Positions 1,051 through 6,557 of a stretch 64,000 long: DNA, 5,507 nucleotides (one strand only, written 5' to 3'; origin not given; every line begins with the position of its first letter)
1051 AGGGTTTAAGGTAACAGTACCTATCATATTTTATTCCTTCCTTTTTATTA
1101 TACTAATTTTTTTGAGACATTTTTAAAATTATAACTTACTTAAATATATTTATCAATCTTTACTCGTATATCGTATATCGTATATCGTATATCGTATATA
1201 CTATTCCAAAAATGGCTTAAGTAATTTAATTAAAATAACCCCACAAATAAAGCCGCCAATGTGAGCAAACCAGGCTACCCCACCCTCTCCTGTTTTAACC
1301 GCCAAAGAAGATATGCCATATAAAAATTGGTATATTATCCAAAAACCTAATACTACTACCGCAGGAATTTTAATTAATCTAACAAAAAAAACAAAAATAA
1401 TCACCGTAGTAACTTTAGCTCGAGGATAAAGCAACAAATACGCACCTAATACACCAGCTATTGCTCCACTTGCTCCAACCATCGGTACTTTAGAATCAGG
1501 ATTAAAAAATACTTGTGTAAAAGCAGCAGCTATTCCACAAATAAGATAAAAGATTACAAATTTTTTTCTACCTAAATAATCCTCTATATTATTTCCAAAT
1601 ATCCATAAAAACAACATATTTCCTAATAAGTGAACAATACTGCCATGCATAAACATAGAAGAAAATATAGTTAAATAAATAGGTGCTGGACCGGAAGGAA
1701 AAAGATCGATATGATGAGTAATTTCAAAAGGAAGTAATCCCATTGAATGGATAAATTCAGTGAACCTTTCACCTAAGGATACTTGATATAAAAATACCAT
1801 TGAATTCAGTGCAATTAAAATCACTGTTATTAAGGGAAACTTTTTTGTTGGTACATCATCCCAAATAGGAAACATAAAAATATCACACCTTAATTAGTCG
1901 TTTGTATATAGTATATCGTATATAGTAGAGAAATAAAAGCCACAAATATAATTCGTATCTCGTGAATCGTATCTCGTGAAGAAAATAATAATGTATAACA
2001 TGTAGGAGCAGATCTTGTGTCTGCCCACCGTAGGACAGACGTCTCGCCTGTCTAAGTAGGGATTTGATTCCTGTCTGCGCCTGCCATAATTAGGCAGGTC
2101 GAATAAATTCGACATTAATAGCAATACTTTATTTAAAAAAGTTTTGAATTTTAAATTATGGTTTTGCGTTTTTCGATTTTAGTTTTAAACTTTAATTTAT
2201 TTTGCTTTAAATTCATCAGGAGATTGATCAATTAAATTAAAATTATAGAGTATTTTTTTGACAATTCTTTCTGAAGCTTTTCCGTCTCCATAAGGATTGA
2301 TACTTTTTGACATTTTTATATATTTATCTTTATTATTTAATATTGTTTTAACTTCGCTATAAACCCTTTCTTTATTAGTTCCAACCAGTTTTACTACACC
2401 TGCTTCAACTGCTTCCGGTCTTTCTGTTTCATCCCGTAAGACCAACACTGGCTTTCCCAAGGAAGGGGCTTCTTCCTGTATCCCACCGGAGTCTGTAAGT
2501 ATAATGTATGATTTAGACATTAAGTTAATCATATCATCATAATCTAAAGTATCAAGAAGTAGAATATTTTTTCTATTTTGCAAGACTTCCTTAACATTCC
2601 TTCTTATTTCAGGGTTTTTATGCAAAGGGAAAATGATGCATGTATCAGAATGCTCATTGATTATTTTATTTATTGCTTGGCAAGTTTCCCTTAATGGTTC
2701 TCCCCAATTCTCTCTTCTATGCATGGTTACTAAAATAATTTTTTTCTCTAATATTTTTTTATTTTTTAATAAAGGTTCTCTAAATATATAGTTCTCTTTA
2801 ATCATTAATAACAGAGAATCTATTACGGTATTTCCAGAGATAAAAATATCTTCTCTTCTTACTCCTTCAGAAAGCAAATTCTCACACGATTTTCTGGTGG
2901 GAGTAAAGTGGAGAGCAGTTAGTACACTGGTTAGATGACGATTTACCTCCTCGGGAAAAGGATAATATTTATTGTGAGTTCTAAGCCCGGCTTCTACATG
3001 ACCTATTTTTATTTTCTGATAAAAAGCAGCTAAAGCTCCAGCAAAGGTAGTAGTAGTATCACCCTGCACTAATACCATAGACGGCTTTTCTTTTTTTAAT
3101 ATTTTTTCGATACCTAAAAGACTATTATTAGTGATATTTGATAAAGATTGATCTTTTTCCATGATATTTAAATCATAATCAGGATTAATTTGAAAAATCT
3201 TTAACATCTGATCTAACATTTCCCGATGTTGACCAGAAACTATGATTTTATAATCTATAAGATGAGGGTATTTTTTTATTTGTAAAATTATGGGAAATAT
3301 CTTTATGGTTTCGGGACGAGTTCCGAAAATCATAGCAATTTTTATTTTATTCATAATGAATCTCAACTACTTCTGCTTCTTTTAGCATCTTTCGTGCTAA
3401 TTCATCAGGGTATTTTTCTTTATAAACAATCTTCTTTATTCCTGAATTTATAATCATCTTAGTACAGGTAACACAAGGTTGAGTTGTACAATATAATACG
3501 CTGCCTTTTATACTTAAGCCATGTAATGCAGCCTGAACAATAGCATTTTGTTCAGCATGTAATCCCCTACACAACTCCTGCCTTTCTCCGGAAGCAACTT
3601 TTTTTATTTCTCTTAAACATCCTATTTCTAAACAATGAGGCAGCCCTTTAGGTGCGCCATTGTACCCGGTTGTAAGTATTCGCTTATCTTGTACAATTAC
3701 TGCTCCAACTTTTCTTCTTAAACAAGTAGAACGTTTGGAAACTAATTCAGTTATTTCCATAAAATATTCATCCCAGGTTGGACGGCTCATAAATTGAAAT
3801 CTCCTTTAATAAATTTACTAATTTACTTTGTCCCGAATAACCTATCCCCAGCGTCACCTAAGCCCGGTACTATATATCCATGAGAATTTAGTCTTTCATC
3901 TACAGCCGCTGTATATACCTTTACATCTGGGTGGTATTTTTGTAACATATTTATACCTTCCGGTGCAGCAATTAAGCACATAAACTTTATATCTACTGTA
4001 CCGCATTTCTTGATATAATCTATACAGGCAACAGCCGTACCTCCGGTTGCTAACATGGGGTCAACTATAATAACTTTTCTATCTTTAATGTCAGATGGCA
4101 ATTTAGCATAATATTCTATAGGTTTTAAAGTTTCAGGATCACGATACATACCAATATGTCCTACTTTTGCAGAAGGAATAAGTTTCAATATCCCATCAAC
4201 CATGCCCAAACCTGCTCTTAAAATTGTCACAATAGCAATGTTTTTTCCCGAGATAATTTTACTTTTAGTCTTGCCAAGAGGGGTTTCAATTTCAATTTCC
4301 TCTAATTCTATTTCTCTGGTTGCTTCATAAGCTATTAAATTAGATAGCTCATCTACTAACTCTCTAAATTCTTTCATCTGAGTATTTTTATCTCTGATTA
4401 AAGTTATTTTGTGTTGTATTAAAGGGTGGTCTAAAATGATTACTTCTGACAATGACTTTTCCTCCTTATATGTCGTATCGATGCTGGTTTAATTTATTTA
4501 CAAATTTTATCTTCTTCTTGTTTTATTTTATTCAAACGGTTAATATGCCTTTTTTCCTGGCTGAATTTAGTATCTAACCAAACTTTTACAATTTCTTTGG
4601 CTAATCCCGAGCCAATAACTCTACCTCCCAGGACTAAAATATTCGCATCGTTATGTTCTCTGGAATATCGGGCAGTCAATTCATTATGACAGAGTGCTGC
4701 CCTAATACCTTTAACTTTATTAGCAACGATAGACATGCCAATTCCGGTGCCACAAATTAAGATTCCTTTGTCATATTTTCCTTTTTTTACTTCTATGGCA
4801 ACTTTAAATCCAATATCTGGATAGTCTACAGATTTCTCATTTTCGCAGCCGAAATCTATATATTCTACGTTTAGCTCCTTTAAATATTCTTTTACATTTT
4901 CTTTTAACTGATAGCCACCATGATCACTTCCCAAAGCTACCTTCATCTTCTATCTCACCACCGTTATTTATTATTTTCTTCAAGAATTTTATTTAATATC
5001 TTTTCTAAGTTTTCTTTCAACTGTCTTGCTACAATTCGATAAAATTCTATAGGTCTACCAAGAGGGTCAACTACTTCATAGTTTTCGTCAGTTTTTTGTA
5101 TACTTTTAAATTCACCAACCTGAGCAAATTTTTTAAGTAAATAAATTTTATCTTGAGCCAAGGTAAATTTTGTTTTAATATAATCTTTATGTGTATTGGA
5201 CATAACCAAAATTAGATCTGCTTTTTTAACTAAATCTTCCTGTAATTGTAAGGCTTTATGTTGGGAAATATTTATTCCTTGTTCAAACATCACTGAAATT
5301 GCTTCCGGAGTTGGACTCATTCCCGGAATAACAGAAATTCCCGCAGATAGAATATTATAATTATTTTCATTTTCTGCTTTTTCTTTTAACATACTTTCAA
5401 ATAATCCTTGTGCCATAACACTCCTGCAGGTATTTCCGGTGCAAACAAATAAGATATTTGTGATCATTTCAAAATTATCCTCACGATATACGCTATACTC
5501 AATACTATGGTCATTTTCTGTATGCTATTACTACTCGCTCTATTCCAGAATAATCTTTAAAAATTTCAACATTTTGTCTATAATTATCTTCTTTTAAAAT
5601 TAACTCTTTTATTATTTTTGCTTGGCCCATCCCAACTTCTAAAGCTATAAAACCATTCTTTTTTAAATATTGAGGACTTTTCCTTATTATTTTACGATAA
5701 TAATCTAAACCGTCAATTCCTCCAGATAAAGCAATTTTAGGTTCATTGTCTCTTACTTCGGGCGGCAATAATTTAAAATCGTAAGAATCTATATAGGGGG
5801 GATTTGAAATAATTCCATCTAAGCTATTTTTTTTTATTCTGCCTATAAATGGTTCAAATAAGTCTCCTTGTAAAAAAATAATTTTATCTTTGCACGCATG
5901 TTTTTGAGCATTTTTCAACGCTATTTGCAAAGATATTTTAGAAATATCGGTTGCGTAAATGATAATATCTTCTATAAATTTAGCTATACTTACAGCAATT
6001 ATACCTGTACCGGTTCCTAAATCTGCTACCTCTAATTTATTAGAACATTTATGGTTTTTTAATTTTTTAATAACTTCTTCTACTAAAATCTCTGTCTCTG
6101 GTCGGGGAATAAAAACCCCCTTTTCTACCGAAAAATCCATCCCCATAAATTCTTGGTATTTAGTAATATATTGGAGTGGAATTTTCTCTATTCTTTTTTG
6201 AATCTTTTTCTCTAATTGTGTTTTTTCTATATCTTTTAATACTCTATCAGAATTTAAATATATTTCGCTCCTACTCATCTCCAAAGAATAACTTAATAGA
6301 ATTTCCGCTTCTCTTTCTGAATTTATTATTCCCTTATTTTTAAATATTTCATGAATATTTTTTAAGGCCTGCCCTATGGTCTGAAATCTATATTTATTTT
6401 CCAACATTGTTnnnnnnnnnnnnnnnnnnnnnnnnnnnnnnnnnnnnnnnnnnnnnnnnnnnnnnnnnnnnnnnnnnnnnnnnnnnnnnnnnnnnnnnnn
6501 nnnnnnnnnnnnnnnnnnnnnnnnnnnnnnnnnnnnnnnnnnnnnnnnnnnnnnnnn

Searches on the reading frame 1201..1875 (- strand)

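Call 66: search_protein_families(library=pfam, proteins=[window:1201-1875:-], max_evalue=1e-8)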
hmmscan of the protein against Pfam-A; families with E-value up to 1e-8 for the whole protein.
window:1201-1875:- (224 aa): 1 family
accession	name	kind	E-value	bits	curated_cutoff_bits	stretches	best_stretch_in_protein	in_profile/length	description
PF01694.28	Rhomboid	-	6.6e-36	124.1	22.6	1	69-219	6-140/143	Rhomboid domain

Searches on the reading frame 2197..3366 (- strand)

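Call 66: search_protein_families(library=pfam, proteins=[window:2197-3366:-], max_evalue=1e-8)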
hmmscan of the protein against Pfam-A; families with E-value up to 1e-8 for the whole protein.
window:2197-3366:- (389 aa): 1 family
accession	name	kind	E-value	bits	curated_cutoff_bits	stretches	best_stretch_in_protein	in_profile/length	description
PF02350.25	Epimerase_2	-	1.6e-120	402.6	30.6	1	37-372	9-346/347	UDP-N-acetylglucosamine 2-epimerase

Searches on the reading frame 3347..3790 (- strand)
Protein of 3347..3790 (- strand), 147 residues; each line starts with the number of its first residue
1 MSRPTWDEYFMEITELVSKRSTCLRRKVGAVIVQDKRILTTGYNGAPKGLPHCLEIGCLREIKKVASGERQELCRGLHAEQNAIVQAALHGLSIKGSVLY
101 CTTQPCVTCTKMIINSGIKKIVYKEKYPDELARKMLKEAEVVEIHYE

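Call 66: search_protein_families(library=pfam, proteins=[window:3347-3790:-], max_evalue=1e-8)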
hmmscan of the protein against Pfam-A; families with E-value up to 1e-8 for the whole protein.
window:3347-3790:- (147 aa): 2 families
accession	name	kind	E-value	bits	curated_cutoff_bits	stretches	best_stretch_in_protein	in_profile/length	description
PF00383.29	dCMP_cyt_deam_1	-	1.2e-27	96.2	25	1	5-123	2-100/102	Cytidine and deoxycytidylate deaminase zinc-binding region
PF14437.12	MafB19-deam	-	1.9e-21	76.9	27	1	6-142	3-119/142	MafB19-like deaminase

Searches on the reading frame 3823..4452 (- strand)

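Call 66: search_protein_families(library=pfam, proteins=[window:3823-4452:-], max_evalue=1e-8)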
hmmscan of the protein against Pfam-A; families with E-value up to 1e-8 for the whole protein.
window:3823-4452:- (209 aa): 2 families
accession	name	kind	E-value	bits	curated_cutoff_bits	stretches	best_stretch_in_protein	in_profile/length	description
PF14681.12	UPRTase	-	2.8e-80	269.1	27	1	7-208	2-206/206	Uracil phosphoribosyltransferase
PF00156.33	Pribosyltran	-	1.7e-13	50.6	26.3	1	52-177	12-140/158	Phosphoribosyl transferase domain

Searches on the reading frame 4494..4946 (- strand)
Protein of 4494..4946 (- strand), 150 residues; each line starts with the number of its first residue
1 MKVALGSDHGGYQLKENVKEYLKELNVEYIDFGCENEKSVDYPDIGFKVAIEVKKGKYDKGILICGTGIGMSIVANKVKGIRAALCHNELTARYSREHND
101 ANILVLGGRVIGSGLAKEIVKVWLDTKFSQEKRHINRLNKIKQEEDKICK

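Call 66: search_protein_families(library=pfam, proteins=[window:4494-4946:-], max_evalue=1e-8)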
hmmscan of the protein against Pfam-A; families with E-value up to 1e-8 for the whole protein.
window:4494-4946:- (150 aa): 1 family
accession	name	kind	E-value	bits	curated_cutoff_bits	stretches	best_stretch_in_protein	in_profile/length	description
PF02502.23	LacAB_rpiB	-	6.7e-61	204.7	24.7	1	3-141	1-138/138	Ribose/Galactose Isomerase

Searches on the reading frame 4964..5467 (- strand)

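Call 66: search_protein_families(library=pfam, proteins=[window:4964-5467:-], max_evalue=1e-8)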
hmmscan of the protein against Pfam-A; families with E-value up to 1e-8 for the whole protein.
window:4964-5467:- (167 aa): 1 family
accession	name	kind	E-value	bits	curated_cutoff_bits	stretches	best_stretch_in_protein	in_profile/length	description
PF01451.26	LMWPc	-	2.3e-30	106.2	23.2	1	5-157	1-143/144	Low molecular weight phosphotyrosine protein phosphatase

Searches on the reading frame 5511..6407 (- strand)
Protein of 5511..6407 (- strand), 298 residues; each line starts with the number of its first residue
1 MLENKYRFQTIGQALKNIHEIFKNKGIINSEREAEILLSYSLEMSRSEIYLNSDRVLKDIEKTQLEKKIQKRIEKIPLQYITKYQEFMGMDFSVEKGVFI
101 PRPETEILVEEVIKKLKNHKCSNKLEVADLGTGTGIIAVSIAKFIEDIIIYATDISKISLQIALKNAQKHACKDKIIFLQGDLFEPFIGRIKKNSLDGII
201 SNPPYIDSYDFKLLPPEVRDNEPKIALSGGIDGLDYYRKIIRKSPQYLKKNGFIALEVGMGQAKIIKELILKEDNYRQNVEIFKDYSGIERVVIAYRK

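Call 66: search_protein_families(library=pfam, proteins=[window:5511-6407:-], max_evalue=1e-8)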
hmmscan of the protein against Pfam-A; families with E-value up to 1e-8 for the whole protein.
window:5511-6407:- (298 aa): 4 families
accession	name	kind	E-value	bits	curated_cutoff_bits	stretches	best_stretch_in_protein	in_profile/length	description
PF17827.6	PrmC_N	-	2.3e-15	57.3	23.4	1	13-82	1-70/71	PrmC N-terminal domain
PF05175.20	MTS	-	7.5e-14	52.2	23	1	114-207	25-110/170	Methyltransferase small domain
PF13847.12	Methyltransf_31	-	2.2e-10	40.8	27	1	124-212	4-82/145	Methyltransferase domain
PF06325.19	PrmA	-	8.1e-09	35.8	22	0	121-202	160-233/296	Ribosomal protein L11 methyltransferase (PrmA)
